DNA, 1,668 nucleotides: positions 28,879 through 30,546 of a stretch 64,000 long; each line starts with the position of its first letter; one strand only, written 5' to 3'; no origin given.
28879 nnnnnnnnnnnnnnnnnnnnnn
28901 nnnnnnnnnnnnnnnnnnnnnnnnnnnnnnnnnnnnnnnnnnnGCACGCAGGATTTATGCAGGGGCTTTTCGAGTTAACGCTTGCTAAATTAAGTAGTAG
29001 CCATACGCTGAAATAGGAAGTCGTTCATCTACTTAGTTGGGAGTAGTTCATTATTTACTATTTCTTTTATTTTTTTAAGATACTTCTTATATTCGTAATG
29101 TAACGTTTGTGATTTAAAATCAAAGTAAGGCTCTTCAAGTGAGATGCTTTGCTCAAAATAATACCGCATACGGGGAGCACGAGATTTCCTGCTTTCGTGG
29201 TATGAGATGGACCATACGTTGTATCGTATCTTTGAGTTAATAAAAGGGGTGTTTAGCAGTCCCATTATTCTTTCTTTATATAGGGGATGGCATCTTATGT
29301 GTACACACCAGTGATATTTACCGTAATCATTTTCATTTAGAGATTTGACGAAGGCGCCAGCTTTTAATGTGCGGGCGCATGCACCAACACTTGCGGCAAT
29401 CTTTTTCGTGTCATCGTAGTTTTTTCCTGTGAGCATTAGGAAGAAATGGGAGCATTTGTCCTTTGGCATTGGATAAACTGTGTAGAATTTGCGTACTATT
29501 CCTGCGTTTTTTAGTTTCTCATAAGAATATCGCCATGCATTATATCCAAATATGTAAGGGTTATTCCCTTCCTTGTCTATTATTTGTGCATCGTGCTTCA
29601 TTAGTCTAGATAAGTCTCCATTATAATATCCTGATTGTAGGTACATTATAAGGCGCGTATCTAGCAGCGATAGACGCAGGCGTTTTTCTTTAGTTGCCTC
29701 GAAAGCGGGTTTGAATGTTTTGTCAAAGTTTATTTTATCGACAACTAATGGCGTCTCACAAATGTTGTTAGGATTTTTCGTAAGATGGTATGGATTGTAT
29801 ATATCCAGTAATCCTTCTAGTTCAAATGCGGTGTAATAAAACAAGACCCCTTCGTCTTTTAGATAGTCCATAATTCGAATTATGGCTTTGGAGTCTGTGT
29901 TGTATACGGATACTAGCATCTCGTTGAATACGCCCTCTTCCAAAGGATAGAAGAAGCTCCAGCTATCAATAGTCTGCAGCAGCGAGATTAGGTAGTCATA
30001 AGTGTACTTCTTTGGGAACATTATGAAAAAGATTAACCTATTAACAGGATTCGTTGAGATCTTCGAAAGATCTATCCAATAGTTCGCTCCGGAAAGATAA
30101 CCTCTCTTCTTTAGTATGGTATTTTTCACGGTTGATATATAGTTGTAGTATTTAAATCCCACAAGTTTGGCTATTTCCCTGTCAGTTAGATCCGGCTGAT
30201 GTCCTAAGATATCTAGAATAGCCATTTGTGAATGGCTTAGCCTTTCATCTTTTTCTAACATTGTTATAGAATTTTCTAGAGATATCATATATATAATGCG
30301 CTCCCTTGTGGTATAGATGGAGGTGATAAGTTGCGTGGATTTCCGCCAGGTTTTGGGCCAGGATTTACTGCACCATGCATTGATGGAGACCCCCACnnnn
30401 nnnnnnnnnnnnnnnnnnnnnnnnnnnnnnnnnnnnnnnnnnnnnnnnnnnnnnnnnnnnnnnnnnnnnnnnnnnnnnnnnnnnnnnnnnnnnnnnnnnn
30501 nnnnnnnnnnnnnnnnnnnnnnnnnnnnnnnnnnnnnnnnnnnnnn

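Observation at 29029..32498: Four-gene RPA operon ending in an uncharacterised 455-aa winged-helix protein; second RPA system in the same window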

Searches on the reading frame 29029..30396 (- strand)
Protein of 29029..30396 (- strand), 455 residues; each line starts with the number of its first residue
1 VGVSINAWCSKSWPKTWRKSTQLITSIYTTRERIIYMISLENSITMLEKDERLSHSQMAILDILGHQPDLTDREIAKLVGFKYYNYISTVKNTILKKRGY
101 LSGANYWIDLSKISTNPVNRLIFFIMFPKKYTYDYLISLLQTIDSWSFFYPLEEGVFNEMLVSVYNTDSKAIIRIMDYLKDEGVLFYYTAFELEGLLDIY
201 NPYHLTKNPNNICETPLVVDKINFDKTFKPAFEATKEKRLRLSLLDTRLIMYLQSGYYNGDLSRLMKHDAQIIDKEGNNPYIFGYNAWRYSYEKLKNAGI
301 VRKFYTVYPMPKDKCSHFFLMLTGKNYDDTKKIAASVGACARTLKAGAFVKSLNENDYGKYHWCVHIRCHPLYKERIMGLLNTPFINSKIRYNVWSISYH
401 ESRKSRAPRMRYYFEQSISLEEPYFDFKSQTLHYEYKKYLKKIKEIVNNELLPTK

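Call 3: search_protein_families(library=pfam, proteins=[window:29029-30396:-], max_evalue=0.1)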
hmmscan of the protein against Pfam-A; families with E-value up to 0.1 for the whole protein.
window:29029-30396:- (455 aa): 1 family
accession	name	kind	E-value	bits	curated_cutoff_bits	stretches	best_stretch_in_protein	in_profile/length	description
PF13412.12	HTH_24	-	0.067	13.2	21.9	0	55-80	3-28/48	Winged helix-turn-helix DNA-binding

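Call 4: search_protein_families(library=ncbifam, proteins=[window:29029-30396:-], max_evalue=0.1)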
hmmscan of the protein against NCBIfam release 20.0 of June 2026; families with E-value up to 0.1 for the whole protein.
window:29029-30396:- (455 aa): 1 family
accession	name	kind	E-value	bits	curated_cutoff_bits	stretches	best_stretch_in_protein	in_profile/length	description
NF051447.1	HblD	equivalog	0.04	12.9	650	1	90-187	92-183/409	hemolysin BL lytic component L1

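Call 5: find_homologous_proteins(query=window:29032-30288:-, max_evalue=0.01)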
Query seq(419 aa) (419 aa): 11 proteins with E <= 0.01 among 4029 candidates.
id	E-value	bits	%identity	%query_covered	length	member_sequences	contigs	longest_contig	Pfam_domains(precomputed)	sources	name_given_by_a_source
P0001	1.8e-271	918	95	100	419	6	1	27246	-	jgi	-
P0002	7.0e-179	613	66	96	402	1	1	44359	-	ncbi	ncbi:MAG: MarR family transcriptional regulator [Candidatus Methanofastidiosia archaeon]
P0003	8.5e-128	445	51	96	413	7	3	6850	-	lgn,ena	-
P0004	1.1e-126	442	50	88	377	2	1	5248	-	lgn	-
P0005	5.9e-126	439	50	93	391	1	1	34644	-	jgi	-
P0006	1.3e-124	435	49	96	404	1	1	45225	-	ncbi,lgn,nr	ncbi:MAG: hypothetical protein JW825_02120 [Candidatus Methanofastidiosa archaeon]|nr:hypothetical p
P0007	5.3e-123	429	48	96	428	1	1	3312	-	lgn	-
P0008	6.0e-123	429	50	96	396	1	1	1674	-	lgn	-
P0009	2.2e-119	417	49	98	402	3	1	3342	-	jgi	jgi:hypothetical protein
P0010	6.0e-119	416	49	90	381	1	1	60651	-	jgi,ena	-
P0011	8.1e-117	409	47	91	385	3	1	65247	-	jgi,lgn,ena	-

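Call 7: find_encoding_contigs(protein=P0002, flank=8000, max_places=2)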
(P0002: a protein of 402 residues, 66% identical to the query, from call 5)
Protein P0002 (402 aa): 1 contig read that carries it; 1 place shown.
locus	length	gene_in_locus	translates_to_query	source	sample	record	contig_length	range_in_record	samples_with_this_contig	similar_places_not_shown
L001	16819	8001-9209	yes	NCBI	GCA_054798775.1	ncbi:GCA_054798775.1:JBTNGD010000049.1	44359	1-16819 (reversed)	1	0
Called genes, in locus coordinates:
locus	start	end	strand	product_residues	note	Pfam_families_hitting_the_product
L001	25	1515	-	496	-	PF01336:tRNA_anti-codon, PF16900:REPA_OB_2 (faint), PF17244:CDC24_OB3 (faint), PF01336:tRNA_anti-codon (weak)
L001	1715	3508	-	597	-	PF01855:POR_N, PF02775:TPP_enzyme_C, PF13237:Fer4_10, PF14697:Fer4_21, PF12838:Fer4_7 (weak), PF13187:Fer4_9 (weak), PF00037:Fer4, PF12837:Fer4_6 (weak), +1 more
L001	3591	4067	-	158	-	PF04008:Adenosine_kin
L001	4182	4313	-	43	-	-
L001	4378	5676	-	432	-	PF22025:ThiI_fer, PF02926:THUMP, PF00293:NUDIX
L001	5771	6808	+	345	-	PF17244:CDC24_OB3, PF01336:tRNA_anti-codon (faint), PF08646:Rep_fac-A_C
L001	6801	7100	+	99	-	-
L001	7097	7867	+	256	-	PF21120: (weak)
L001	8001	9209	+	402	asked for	-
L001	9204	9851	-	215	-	PF01255:Prenyltransf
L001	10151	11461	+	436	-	PF01637:ATPase_2 (weak), PF07693:KAP_NTPase (faint), PF13191:AAA_16, PF13401:AAA_22, PF00004:AAA (weak), PF22703:Cdc6_lid, PF09079:WHD_Cdc6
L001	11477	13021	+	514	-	PF01336:tRNA_anti-codon (weak), PF00149:Metallophos, PF04042:DNA_pol_E_B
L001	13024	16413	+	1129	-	PF03833:PolC_DP2_N, PF24844:PolC_DP2_central, PF24846:PolC_DP2_cat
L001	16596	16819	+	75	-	?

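Call 8: find_encoding_contigs(protein=P0006, flank=8000, max_places=2)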
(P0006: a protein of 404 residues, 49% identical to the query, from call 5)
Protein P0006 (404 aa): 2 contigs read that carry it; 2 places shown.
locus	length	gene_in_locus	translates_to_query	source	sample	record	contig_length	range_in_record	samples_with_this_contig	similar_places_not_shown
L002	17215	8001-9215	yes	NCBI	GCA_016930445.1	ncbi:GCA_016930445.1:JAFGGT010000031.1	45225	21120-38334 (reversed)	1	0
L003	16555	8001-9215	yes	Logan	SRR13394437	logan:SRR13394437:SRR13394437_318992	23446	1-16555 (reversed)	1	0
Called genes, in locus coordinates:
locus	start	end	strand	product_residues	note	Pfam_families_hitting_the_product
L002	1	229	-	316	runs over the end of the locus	PF14520:HHH_5, PF00154:RecA_N, PF08423:Rad51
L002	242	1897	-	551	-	PF16900:REPA_OB_2 (faint), PF24903:OB_MEIOB_N (faint), PF01336:tRNA_anti-codon, PF17008:DUF5088 (faint), PF17244:CDC24_OB3 (weak)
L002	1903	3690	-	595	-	PF01855:POR_N, PF12837:Fer4_6 (faint), PF02775:TPP_enzyme_C, PF12797:Fer4_2 (faint), PF12838:Fer4_7 (faint), PF13237:Fer4_10 (weak), PF13187:Fer4_9 (weak), PF00037:Fer4 (weak), +1 more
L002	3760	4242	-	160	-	PF04008:Adenosine_kin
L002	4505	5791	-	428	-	PF22025:ThiI_fer, PF02926:THUMP, PF00293:NUDIX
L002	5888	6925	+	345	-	PF01336:tRNA_anti-codon (faint), PF17244:CDC24_OB3 (faint), PF08646:Rep_fac-A_C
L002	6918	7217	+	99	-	-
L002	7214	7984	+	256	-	PF01336:tRNA_anti-codon (weak)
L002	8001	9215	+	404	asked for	-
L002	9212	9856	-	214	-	PF01255:Prenyltransf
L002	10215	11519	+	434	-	PF01637:ATPase_2, PF07693:KAP_NTPase (faint), PF13191:AAA_16, PF13401:AAA_22, PF00004:AAA, PF22606:Cdc6-ORC-like_ATPase_lid (weak), PF22703:Cdc6_lid, PF09079:WHD_Cdc6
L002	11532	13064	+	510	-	PF01336:tRNA_anti-codon (weak), PF00149:Metallophos, PF04042:DNA_pol_E_B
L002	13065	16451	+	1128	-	PF03833:PolC_DP2_N, PF24844:PolC_DP2_central, PF24846:PolC_DP2_cat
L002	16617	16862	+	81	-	-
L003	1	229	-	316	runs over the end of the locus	PF14520:HHH_5, PF00154:RecA_N, PF08423:Rad51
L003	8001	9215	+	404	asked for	-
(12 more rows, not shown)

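Call 9: find_encoding_contigs(protein=P0011, flank=8000, max_places=2)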
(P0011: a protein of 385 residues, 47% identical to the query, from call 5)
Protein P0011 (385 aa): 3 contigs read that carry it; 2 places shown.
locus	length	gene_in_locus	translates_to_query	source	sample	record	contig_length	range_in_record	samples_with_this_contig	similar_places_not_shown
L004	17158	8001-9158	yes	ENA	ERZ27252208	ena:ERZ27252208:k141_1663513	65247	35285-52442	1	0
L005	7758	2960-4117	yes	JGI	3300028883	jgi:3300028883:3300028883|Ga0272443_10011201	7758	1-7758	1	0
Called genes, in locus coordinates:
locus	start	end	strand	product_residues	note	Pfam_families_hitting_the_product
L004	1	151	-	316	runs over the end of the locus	PF14520:HHH_5, PF00154:RecA_N, PF08423:Rad51, PF13481:AAA_25 (weak)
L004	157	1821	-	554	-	PF16900:REPA_OB_2 (faint), PF17244:CDC24_OB3 (faint), PF24903:OB_MEIOB_N (faint), PF01336:tRNA_anti-codon, PF17008:DUF5088 (faint), PF01336:tRNA_anti-codon (weak)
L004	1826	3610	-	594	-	PF01855:POR_N, PF12837:Fer4_6 (faint), PF02775:TPP_enzyme_C, PF12797:Fer4_2 (faint), PF13237:Fer4_10 (weak), PF12838:Fer4_7 (weak), PF00037:Fer4 (weak)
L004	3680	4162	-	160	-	PF04008:Adenosine_kin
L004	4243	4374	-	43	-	-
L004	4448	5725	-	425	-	PF22025:ThiI_fer, PF02926:THUMP, PF00293:NUDIX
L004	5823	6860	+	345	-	PF17244:CDC24_OB3 (weak), PF01336:tRNA_anti-codon (faint), PF08646:Rep_fac-A_C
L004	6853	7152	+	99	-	-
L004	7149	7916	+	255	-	PF01336:tRNA_anti-codon (weak)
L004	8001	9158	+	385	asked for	-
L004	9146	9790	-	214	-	PF01255:Prenyltransf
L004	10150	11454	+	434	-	PF01637:ATPase_2 (weak), PF07693:KAP_NTPase (faint), PF13191:AAA_16, PF13401:AAA_22, PF00004:AAA, PF22606:Cdc6-ORC-like_ATPase_lid (weak), PF22703:Cdc6_lid, PF09079:WHD_Cdc6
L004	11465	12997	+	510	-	PF00149:Metallophos, PF04042:DNA_pol_E_B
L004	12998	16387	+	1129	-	PF03833:PolC_DP2_N, PF24844:PolC_DP2_central, PF24846:PolC_DP2_cat, PF09466:Yqai (faint)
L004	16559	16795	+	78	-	-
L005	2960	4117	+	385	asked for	-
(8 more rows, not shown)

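Call 10: find_encoding_contigs(protein=P0010, flank=8000, max_places=2)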
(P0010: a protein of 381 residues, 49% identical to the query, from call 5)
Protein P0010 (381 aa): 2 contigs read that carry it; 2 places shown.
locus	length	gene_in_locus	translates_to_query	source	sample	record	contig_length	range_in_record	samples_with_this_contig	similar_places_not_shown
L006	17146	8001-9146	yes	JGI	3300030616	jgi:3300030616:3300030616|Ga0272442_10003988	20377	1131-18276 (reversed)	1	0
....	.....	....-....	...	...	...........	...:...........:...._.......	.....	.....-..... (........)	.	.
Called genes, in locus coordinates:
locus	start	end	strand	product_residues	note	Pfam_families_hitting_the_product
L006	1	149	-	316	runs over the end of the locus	PF14520:HHH_5, PF21999:IMS_HHH_1 (faint), PF00154:RecA_N, PF08423:Rad51, PF13481:AAA_25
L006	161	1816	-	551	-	PF16686:POT1PC (faint), PF16900:REPA_OB_2 (faint), PF24903:OB_MEIOB_N (faint), PF01336:tRNA_anti-codon, PF17244:CDC24_OB3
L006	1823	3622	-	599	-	PF01855:POR_N, PF02775:TPP_enzyme_C, PF12797:Fer4_2 (faint), PF12838:Fer4_7 (weak), PF13187:Fer4_9 (faint), PF13237:Fer4_10 (weak), PF00037:Fer4 (weak)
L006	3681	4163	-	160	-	PF04008:Adenosine_kin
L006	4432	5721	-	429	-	PF22025:ThiI_fer, PF02926:THUMP, PF00293:NUDIX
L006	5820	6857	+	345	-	PF17244:CDC24_OB3, PF01336:tRNA_anti-codon (faint), PF08646:Rep_fac-A_C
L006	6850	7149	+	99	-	-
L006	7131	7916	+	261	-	-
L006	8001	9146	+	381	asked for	-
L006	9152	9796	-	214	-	PF01255:Prenyltransf (weak)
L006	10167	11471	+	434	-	PF01637:ATPase_2, PF07693:KAP_NTPase (faint), PF13191:AAA_16, PF13401:AAA_22, PF00004:AAA, PF22606:Cdc6-ORC-like_ATPase_lid (weak), PF22703:Cdc6_lid, PF09079:WHD_Cdc6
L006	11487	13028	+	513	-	PF00149:Metallophos, PF04042:DNA_pol_E_B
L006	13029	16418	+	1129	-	PF03833:PolC_DP2_N, PF24844:PolC_DP2_central, PF24846:PolC_DP2_cat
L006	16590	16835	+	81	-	-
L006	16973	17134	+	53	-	-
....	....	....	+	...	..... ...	-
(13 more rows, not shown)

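Call 11: find_encoding_contigs(protein=P0005, flank=8000, max_places=2)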
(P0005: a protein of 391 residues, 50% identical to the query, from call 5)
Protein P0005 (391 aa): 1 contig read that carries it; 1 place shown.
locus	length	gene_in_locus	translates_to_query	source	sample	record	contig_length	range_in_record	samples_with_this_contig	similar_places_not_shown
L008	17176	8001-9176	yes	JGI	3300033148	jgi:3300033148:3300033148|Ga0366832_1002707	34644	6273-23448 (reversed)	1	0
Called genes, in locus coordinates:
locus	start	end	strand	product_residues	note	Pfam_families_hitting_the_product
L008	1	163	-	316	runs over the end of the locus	PF14520:HHH_5, PF00154:RecA_N, PF08423:Rad51, PF13481:AAA_25 (weak)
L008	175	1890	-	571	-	PF01336:tRNA_anti-codon, PF16900:REPA_OB_2 (faint), PF17244:CDC24_OB3 (weak), PF24903:OB_MEIOB_N (faint), PF01336:tRNA_anti-codon (weak)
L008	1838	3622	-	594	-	PF01855:POR_N, PF02779:Transket_pyr (faint), PF02775:TPP_enzyme_C, PF12838:Fer4_7 (weak), PF13237:Fer4_10 (weak), PF13187:Fer4_9 (weak), PF00037:Fer4 (weak), PF12837:Fer4_6 (weak)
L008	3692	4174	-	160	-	PF04008:Adenosine_kin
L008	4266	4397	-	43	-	-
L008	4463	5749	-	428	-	PF22025:ThiI_fer, PF02926:THUMP, PF00293:NUDIX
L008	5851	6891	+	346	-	PF17244:CDC24_OB3 (weak), PF01336:tRNA_anti-codon (faint), PF08646:Rep_fac-A_C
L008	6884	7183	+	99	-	-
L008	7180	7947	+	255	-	PF01336:tRNA_anti-codon (faint)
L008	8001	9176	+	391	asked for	-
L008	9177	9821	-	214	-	PF01255:Prenyltransf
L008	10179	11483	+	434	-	PF01637:ATPase_2 (weak), PF07693:KAP_NTPase (faint), PF13191:AAA_16, PF13401:AAA_22, PF00004:AAA, PF22703:Cdc6_lid, PF09079:WHD_Cdc6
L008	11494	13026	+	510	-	PF01336:tRNA_anti-codon (faint), PF00149:Metallophos, PF04042:DNA_pol_E_B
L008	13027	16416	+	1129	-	PF03833:PolC_DP2_N, PF24844:PolC_DP2_central, PF24846:PolC_DP2_cat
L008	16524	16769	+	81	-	-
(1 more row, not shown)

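Call 22: search_solved_structures(query=A1, max_evalue=10)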
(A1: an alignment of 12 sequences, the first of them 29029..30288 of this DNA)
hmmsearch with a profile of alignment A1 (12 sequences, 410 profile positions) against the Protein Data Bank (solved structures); distinct sequences matched with E-value up to 10: 1.
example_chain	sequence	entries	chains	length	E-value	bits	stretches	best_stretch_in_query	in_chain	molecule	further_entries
8y6q_N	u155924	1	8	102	0.44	12.7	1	54-107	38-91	Caspase Dronc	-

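Call 27: predict_structure(alignment_id=A1)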
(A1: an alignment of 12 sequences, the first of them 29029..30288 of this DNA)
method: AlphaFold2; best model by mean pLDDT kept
length: 419 residues; sequences in the alignment: 12
mean_pLDDT: 76.3   pTM: 0.77
mean pLDDT of the five models: 76.3, 73.5, 60.8, 56.4, 50.5
residues with pLDDT >= 90: 57; 70-90: 268; 50-70: 46; < 50: 48
segments of 3 or more residues with pLDDT < 50: 1-13, 171-178, 196-198, 361-379, 416-419
pLDDT, mean of each block of 10 residues (from residue 1): 32 63 84 86 83 87 80 80 89 88 85 76 88 94 95 86 68 48 71 55 77 75 63 75 78 89 82 80 86 84 73 89 89 80 79 76 38 40 74 88 94 59
secondary structure, 60 per line:
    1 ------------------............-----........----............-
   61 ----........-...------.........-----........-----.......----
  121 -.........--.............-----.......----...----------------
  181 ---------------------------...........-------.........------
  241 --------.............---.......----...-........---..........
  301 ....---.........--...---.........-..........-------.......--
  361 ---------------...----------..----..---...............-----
elements in order: H19-30 H36-43 H48-59 E65-72 E83-91 H97-104 E110-116 E122-130 H133-145 E151-157 E162-164 H208-218 H226-234 H249-261 E265-271 E280-287 H291-304 E308-316 E325-333 H335-344 E352-358 H400-414
